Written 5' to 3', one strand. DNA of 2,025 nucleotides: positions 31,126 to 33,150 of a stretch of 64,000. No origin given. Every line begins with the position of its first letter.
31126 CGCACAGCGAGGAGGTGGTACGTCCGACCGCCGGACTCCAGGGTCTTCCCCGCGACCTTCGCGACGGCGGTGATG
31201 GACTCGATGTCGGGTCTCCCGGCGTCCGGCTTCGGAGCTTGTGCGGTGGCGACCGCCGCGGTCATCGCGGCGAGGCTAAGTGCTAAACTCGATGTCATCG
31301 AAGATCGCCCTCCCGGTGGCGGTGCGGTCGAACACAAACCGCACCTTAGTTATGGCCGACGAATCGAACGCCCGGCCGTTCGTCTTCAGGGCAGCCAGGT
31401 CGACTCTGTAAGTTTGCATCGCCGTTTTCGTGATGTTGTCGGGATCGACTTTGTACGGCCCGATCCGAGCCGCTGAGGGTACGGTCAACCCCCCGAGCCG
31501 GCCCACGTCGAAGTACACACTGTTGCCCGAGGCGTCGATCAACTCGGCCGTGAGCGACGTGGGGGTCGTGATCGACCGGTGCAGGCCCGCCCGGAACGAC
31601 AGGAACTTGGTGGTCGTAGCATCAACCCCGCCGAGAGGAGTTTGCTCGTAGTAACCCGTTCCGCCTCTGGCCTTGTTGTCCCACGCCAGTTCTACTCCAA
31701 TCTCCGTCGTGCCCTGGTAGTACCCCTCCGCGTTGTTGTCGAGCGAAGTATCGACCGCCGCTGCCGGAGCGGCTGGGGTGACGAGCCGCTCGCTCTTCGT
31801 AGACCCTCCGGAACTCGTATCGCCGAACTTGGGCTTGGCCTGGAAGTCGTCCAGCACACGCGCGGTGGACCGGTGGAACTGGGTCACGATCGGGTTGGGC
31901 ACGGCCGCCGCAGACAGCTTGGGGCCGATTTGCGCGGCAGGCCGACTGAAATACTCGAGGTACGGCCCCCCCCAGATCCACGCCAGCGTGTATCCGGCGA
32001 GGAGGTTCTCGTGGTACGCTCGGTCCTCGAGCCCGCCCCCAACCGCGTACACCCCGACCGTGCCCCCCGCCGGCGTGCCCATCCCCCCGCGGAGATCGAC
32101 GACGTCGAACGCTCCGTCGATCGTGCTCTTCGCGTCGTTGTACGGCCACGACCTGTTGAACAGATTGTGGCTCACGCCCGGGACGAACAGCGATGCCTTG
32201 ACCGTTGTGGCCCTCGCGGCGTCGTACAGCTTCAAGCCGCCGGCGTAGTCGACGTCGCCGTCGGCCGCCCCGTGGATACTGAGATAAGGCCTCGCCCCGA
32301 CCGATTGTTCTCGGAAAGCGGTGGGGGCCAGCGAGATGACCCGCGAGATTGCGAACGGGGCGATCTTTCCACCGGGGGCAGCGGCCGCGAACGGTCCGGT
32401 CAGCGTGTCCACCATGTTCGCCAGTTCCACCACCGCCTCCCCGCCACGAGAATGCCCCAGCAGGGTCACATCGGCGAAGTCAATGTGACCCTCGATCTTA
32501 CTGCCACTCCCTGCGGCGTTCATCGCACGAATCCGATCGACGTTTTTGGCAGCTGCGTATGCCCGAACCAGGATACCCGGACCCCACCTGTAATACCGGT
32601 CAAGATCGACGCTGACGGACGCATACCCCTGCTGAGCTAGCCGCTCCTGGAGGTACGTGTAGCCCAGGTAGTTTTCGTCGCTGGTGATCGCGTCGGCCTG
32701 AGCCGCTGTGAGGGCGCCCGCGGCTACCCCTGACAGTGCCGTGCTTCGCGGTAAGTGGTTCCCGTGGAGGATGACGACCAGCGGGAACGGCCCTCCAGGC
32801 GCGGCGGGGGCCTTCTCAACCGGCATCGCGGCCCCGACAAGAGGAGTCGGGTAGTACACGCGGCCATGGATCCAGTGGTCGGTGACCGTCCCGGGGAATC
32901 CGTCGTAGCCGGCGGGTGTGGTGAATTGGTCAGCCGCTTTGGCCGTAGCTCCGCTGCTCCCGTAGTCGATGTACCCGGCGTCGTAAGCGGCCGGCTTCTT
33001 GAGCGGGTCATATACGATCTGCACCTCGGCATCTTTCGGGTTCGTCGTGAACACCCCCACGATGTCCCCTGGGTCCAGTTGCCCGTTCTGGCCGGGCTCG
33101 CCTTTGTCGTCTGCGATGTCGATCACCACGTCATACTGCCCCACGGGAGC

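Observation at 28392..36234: Island operon: giant exported alpha/beta-hydrolase, overlapping secreted small protein, small cytosolic protein and two tandem membrane-anchored LRR paralogs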

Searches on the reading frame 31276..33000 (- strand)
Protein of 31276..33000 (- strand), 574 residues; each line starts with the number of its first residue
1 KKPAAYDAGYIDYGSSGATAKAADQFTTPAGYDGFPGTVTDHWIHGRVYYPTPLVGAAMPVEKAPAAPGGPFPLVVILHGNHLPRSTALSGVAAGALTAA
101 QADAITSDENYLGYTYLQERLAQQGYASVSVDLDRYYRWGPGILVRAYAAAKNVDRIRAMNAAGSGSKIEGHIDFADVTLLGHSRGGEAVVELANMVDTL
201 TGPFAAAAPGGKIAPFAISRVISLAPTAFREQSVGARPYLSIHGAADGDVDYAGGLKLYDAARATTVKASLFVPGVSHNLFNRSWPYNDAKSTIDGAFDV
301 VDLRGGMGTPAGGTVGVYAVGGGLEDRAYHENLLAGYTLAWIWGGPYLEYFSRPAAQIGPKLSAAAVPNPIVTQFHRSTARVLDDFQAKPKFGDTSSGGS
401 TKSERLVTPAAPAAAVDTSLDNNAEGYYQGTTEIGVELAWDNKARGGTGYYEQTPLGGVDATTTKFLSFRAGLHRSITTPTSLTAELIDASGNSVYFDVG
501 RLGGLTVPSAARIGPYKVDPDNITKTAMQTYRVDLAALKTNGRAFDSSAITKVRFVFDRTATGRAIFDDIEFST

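Call 18: search_solved_structures(query=window:31276-33000:-, max_evalue=1, show_alignments=2)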
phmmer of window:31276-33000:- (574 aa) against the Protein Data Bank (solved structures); distinct sequences matched with E-value up to 1: 2.
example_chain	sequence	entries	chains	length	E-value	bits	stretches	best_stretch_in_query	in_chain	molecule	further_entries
11tv_D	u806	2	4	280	0.24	13.3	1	236-286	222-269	alpha/beta-hydrolase macrolide esterase EstX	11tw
1d2p_A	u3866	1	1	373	0.99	11.3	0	396-451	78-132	COLLAGEN ADHESIN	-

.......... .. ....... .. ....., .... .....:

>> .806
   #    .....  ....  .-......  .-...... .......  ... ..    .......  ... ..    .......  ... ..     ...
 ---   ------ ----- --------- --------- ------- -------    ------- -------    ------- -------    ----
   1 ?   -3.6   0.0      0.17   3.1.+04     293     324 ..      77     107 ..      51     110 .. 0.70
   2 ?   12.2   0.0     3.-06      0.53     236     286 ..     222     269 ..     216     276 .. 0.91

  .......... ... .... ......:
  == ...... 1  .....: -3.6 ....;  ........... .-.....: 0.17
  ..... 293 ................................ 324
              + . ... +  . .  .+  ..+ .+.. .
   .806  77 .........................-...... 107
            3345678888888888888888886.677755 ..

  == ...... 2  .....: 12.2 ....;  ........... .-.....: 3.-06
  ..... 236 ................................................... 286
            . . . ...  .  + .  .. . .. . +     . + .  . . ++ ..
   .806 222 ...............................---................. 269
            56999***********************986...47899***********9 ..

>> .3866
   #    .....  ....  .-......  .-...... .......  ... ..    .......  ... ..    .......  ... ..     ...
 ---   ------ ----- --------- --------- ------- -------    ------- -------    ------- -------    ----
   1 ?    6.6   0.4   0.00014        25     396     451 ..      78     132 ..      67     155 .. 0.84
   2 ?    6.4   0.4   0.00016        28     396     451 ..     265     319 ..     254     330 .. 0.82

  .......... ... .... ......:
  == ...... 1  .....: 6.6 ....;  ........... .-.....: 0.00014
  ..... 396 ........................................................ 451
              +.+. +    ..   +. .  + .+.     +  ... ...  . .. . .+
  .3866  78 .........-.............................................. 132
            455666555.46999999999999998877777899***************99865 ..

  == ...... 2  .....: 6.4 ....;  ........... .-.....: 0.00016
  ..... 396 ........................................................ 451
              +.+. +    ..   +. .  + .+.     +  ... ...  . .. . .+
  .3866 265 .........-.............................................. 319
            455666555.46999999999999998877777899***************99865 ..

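Call 20: find_homologous_proteins(query=window:31279-33000:-, max_evalue=0.001)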
Query window:31279-33000:- (574 aa): 62 proteins with E <= 0.001 among 8000 candidates.
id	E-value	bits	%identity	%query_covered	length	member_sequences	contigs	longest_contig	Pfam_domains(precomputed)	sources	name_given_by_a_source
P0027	7.1e-35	139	29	94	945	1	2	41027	-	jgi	jgi:hypothetical protein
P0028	2.0e-28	118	28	94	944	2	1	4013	-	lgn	-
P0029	1.4e-25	108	37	43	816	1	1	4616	PF01471.24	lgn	-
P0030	3.5e-24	104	25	95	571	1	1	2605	-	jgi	jgi:hypothetical protein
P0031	2.3e-22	98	28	95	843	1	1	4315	-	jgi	jgi:hypothetical protein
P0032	1.6e-21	95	27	88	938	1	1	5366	-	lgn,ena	-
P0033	1.5e-20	92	31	53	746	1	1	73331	PF00691.26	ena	-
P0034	1.7e-20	91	34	43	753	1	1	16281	PF00691.26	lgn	-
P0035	4.3e-20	90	27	87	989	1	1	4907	PF12740.15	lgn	-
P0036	2.7e-19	87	27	95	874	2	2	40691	-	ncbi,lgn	ncbi:MAG: hypothetical protein ACRERE_34085 [Candidatus Entotheonellia bacterium]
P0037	3.6e-19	87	32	46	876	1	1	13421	PF02494.23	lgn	-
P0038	1.3e-18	85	29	43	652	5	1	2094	PF12740.15,PF07224.18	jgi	jgi:dienelactone hydrolase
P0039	2.9e-18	84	35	43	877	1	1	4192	-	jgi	jgi:dienelactone hydrolase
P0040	9.5e-18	82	27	53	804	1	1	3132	PF07224.18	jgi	jgi:dienelactone hydrolase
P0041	1.6e-17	82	27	92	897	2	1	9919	-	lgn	-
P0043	2.8e-17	81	28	92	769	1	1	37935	PF12740.15,PF07224.18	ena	-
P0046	3.6e-16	77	29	43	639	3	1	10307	PF12740.15,PF07224.18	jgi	jgi:dienelactone hydrolase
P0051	1.9e-14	71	28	55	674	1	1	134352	PF12740.15,PF07224.18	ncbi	-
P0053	9.3e-14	69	30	42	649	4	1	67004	PF12740.15,PF07224.18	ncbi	-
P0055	1.5e-13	69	30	47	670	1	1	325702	PF12740.15,PF07224.18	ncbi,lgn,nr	ncbi:MAG: hypothetical protein IT359_05515 [Gemmatimonadaceae bacterium]|nr:hypothetical protein [Ge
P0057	9.0e-13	66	25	100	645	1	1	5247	PF12740.15,PF07224.18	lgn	-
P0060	5.2e-12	63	25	95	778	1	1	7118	PF12740.15,PF07224.18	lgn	-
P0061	5.3e-12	63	29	38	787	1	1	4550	PF07224.18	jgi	jgi:hypothetical protein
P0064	1.7e-11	62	32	45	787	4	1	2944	PF07224.18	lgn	-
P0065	1.8e-11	62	31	41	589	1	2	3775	PF07224.18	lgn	-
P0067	3.8e-11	61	31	37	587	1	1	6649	PF07224.18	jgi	jgi:dienelactone hydrolase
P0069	1.9e-10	58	26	89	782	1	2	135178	PF07224.18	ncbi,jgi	ncbi:MAG: alpha/beta hydrolase family protein [Rhodothalassiaceae bacterium]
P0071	3.1e-10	58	28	48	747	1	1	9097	PF12740.15,PF07224.18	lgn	-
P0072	5.4e-10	57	26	43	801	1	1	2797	PF07224.18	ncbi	-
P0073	6.6e-10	57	26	49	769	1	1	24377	PF07224.18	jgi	jgi:dienelactone hydrolase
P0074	4.3e-9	54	25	92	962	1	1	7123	PF07224.18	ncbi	-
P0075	5.1e-9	54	24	98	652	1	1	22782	PF12740.15,PF07224.18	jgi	jgi:dienelactone hydrolase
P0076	1.3e-8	52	24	88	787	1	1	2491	PF07224.18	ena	-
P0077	8.5e-8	50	28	48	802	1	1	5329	PF07224.18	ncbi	-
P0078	2.0e-7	48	29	41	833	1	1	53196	PF03403.20,PF00526.24,PF12740.15,PF07224.18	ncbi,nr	ncbi:MAG: hypothetical protein KBD01_11990 [Acidobacteria bacterium]|nr:hypothetical protein [Acidob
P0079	3.0e-7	48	27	45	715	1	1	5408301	PF07224.18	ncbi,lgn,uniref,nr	ncbi:alpha/beta hydrolase [Saccharomonospora cyanea]|uniref:Chlorophyllase n=1 Tax=Saccharomonospora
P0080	7.4e-7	46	28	60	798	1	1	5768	PF07224.18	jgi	jgi:hypothetical protein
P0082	1.4e-6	45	29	39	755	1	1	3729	PF07224.18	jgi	jgi:dienelactone hydrolase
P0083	5.7e-6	44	23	75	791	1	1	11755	PF07224.18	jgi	-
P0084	1.1e-5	42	28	47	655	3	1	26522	PF07224.18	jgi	jgi:dienelactone hydrolase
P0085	1.3e-5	42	28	39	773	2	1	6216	PF07224.18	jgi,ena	-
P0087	6.2e-5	40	27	87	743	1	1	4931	PF12740.15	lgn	-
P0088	1.1e-4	39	25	67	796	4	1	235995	PF07224.18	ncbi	-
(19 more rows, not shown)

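Call 29: predict_structure(alignment_id=A2)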
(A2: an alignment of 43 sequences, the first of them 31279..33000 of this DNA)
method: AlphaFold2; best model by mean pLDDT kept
length: 574 residues; sequences in the alignment: 43
mean_pLDDT: 78.1   pTM: 0.86
mean pLDDT of the five models: 78.1, 76.2, 75.9, 75.8, 75.4
residues with pLDDT >= 90: 235; 70-90: 165; 50-70: 108; < 50: 66
segments of 3 or more residues with pLDDT < 50: 1-3, 17-21, 85-94, 295-321, 363-366, 413-424
pLDDT, mean of each block of 10 residues (from residue 1): 71 64 62 53 84 82 77 93 49 51 57 93 95 71 84 92 91 96 92 84 65 80 84 85 83 80 85 89 81 48 41 44 77 92 87 70 54 87 82 87 81 42 53 78 95 96 94 90 96 95 89 57 79 86 85 97 93 93
secondary structure, 60 per line:
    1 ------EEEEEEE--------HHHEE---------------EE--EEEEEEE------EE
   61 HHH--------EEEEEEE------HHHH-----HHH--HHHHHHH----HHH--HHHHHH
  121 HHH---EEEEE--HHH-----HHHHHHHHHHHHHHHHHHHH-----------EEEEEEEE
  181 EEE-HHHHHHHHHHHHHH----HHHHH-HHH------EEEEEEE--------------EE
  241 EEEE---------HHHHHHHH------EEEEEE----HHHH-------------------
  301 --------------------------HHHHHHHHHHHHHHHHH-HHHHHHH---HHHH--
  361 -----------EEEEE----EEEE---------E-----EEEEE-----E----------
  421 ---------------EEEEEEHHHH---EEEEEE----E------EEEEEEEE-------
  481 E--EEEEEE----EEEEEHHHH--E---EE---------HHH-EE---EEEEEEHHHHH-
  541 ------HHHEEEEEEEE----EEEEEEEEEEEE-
elements in order: E7-13 E46-52 E72-78 H85-88 H99-105 H115-123 E127-131 H142-161 E173-183 H185-198 H203-207 E218-224 E239-244 H254-261 E268-273 H278-281 H327-343 H345-351 H355-358 E372-376 E381-384 E400-404 E436-441 H442-445 E449-454 E466-473 E484-489 E494-498 H499-502 E529-534 H535-539 E550-557 E562-573

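Call 31: fold_search(model_id=the predicted structure, library=pdb)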
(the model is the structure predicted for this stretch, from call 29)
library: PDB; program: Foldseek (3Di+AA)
matches with E <= 10: 1311; with E <= 0.001: 370
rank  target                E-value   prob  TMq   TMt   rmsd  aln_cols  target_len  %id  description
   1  5lul_A                5.8e-11  1.00  0.28  0.58  10.0       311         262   15  Structure of a triple variant of cutinase 2 from Thermobifida cellulosilytica (released 2017-07-12)
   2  8eu0_A                6.5e-11  1.00  0.32  0.66   6.5       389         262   13  Ancestral PETase 35_442 Mutant E27Q (released 2023-11-01)
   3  9ewr_A                7.4e-11  1.00  0.28  0.59   9.4       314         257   16  Crystal structure of an inverse charged cutinase mutant from Saccharopolyspora flava (611) (released 2025-04-16)
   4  7xtr_A                9.9e-11  1.00  0.29  0.61   9.1       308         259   15  The apo structure of the engineered TfCut (released 2023-03-29)
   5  8qrj                  1.1e-10  1.00  0.31  0.66   6.1       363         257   12  LCC-ICCG PETase mutant H218Y (released 2024-09-18)
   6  9ewr_B                1.3e-10  1.00  0.29  0.61   9.3       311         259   16  Crystal structure of an inverse charged cutinase mutant from Saccharopolyspora flava (611) (released 2025-04-16)
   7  6ilw                  1.6e-10  1.00  0.30  0.61   9.2       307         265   17  Crystal structure of PETase from Ideonella sakaiensis (released 2019-03-27)
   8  7xts_A                1.7e-10  1.00  0.29  0.60   9.2       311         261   14  The apo structure of the engineered TfCut S130A (released 2023-03-29)
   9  7osb_B                1.8e-10  1.00  0.29  0.60   9.4       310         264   16  Crystal Structure of a Double Mutant PETase (S238F/W159H) from Ideonella sakaiensis (released 2021-10-13)
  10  5xg0_C                2.0e-10  1.00  0.29  0.59   8.2       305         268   18  Crystal structure of a novel PET hydrolase from Ideonella sakaiensis 201-F6 (released 2017-12-20)
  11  6eqf                  2.3e-10  1.00  0.30  0.61   9.3       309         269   16  Crystal structure of a polyethylene terephthalate degrading hydrolase from Ideonella sakaiensis in spacegroup P212121 (released 2018-04-25)
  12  8jmo_B                2.3e-10  1.00  0.26  0.55   9.2       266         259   13  Structure of a leaf-branch compost cutinase, ICCG in complex with 4-((4-Hydroxybutoxy)carbonyl)benzoic acid (released 2023-11-29)
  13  8d1d_A                2.4e-10  1.00  0.28  0.58   9.3       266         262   18  PROSS PETase (released 2022-09-21)
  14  9m8i_B                2.6e-10  1.00  0.30  0.63   9.3       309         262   16  Crystal structure of BHEF-bound PETase (S160A) (released 2026-01-21)
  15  5xfz                  2.8e-10  1.00  0.30  0.62   9.4       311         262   16  Crystal structure of a novel PET hydrolase R103G/S131A mutant from Ideonella sakaiensis 201-F6 (released 2017-12-20)
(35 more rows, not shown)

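Call 32: find_encoding_contigs(protein=P0027, flank=5000, max_places=2)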
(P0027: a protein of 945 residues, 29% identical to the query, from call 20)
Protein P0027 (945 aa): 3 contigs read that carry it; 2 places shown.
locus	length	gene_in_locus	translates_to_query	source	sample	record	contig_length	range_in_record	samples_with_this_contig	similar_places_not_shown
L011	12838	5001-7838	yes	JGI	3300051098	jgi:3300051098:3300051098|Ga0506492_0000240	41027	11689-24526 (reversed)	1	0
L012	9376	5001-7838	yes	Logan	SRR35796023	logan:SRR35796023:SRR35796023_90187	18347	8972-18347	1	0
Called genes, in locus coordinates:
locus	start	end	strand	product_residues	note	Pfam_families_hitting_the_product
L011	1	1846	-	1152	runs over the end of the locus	-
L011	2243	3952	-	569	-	-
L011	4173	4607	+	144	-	-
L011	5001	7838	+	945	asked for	-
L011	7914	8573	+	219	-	-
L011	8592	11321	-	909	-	PF08448:PAS_4, PF13426:PAS_9, PF00989:PAS, PF08448:PAS_4, PF13426:PAS_9, PF00512:HisKA, PF02518:HATPase_c, PF00072:Response_reg, +3 more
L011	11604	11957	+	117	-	PF01740:STAS, PF13466:STAS_2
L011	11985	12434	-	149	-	PF00072:Response_reg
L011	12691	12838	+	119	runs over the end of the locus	PF00072:Response_reg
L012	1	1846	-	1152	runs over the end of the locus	-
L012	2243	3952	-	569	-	-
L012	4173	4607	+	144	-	-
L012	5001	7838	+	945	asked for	-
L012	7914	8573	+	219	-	-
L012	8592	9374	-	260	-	?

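Call 33: find_related_loci(query=A2, collection=genome_contigs, flank=6000)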
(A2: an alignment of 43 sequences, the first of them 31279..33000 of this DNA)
Query A2 (574 aa) in genome_contigs; peptide patterns used: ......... (x = any residue, [..] = any of these).
600 stretches matched a pattern (row limit reached: there are more); 587 encode a relative of the query (tblastn E <= 1e-3); the best 80 are kept; 80 distinct loci.
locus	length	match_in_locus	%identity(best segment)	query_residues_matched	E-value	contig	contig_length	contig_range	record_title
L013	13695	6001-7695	29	19-571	5e-34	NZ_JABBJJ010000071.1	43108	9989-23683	Pyxidicoccus fallax strain DSM 14698 NODE_71_length_43108_cov_32.1503, whole genome shotgun sequence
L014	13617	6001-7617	31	73-573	1e-41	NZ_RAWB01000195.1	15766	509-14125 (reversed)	Corallococcus llansteffanensis strain CA051B NODE_195_15766_cov_14.6641, whole genome shotgun sequence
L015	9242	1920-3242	28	66-573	3e-31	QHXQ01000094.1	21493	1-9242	MAG: Acidobacteria bacterium isolate gp4 AA16 14_0919_09_20cm_scaffold_395_curated, whole genome shotgun sequence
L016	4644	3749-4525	34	44-285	3e-30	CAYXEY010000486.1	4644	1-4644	MAG TPA_asm: uncultured Planctomycetaceae bacterium isolate binchicken_co245_183 genome assembly, contig: NODE_26607_len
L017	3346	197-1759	27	4-572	3e-30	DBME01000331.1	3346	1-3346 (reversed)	MAG TPA_asm: Holophagaceae bacterium UBA706 UBA706_contig_11584, whole genome shotgun sequence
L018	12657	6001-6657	36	44-294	1e-29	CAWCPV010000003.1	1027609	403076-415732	MAG: uncultured Gammaproteobacteria bacterium isolate MFD04944.bin.2.154 genome assembly, contig: contig_16915, whole ge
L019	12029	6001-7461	29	3-573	1e-29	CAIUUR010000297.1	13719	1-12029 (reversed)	MAG: uncultured Geobacteraceae bacterium isolate VK3_bin-0517 genome assembly, contig: bin-0517:297/568, whole genome sh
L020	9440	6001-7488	26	3-573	2e-29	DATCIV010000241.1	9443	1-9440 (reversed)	MAG TPA_asm: Candidatus Bipolaricaulota bacterium isolate SMAG_U7868 k141_1510787, whole genome shotgun sequence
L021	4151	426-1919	27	31-574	4e-29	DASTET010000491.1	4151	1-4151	MAG TPA_asm: Blastocatellia bacterium isolate SMAG_U854 k141_1384875, whole genome shotgun sequence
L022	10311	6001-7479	26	45-572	2e-27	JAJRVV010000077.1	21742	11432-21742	MAG: Chloroflexota bacterium isolate Dive96_bin10.74 k141_1617847, whole genome shotgun sequence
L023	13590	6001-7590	25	33-573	3e-27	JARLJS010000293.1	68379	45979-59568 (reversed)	MAG: Nevskia sp. isolate MAG_CA22 MetaCoAG_Bin_22_Anoxic_k141_2767433, whole genome shotgun sequence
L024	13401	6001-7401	26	70-573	1e-26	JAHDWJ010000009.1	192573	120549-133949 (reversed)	MAG: Anaerolineae bacterium isolate CHL7 NODE_220_length_192573_cov_20.356465, whole genome shotgun sequence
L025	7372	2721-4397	25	2-572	3e-26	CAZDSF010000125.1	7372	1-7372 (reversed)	MAG TPA_asm: uncultured Anaerolineales bacterium isolate binchicken_co26_174 genome assembly, contig: NODE_11447_length_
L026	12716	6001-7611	25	20-570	8e-26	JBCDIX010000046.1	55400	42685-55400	MAG: Cyanobacteria bacterium P01_H01_bin.21 k141_3141955_length_55400_cov_16.0081, whole genome shotgun sequence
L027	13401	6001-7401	27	70-573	3e-26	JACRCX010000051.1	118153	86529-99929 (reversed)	MAG: Deltaproteobacteria bacterium isolate NC_groundwater_1657_Pr3_B-0.1um_71_34 SR-2_scaffold_141_970288, whole genome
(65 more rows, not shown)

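Call 76: search_protein_families(library=pfam, proteins=[L011:7914-8573:+], max_evalue=0.1)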
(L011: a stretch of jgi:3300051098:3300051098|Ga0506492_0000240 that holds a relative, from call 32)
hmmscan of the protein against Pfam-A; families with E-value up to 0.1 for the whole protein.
L011:7914-8573:+ (219 aa): 1 family
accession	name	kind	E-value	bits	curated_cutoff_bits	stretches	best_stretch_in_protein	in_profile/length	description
PF00504.26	Chloroa_b-bind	-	0.054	14.4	22.3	1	3-81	36-119/162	Chlorophyll A-B binding protein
